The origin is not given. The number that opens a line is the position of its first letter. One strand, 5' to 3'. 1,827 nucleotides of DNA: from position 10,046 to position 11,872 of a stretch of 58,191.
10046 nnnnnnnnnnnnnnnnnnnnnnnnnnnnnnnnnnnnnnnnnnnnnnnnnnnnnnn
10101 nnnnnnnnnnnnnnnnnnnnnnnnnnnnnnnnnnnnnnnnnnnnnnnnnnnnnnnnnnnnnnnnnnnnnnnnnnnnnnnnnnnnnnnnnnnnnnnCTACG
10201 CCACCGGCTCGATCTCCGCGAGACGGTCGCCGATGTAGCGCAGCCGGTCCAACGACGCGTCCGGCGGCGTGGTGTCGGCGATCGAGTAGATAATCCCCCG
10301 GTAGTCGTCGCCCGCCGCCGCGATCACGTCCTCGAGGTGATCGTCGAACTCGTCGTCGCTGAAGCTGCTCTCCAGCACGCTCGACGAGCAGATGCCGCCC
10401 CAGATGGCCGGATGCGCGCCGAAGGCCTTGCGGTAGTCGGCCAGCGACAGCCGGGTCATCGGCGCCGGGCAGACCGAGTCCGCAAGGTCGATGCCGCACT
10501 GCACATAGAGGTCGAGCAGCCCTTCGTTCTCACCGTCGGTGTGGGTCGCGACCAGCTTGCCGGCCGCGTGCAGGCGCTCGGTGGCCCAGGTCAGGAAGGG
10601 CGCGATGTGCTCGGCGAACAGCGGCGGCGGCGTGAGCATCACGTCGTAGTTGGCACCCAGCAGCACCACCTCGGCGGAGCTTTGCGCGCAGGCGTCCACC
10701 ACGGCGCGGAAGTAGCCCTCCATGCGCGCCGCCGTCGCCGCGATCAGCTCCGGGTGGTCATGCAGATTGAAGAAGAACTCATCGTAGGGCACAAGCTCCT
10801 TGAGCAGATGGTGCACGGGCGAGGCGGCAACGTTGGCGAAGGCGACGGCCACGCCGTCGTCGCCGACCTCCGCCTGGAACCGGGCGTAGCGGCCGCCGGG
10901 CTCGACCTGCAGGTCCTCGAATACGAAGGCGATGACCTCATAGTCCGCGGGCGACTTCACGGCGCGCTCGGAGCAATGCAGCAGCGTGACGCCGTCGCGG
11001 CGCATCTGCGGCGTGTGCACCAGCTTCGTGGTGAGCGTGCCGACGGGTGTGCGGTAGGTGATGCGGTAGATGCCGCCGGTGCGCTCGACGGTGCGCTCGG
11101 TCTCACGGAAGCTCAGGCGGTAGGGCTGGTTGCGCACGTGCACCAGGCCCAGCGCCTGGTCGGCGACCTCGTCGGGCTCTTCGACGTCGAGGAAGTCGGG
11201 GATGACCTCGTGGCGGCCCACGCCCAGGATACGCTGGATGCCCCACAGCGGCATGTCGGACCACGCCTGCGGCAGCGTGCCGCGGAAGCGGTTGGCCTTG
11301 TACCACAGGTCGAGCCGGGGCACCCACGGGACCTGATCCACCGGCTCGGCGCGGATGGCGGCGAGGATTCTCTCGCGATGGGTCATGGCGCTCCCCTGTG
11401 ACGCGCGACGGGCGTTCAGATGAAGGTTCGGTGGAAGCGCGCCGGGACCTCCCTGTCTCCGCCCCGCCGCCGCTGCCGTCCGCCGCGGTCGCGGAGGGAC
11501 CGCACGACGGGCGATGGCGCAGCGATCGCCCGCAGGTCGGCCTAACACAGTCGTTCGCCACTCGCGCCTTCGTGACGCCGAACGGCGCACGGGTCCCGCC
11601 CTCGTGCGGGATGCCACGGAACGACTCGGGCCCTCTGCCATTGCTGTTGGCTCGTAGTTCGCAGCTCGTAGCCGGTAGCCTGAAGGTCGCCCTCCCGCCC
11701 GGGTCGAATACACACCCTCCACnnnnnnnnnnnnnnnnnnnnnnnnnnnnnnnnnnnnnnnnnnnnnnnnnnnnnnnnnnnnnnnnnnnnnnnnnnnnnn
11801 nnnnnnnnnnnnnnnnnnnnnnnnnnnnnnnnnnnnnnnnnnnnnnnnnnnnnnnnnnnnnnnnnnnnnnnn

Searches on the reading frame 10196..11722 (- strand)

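Call 3: search_protein_families(library=pfam, proteins=[window:10196-11722:-], max_evalue=0.1)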
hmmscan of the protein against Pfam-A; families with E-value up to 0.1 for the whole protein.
window:10196-11722:- (508 aa): 1 family
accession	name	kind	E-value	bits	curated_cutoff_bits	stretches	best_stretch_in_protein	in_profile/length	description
PF01208.23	URO-D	-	8.1e-07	28.8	23.9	1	315-496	164-338/346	Uroporphyrinogen decarboxylase (URO-D)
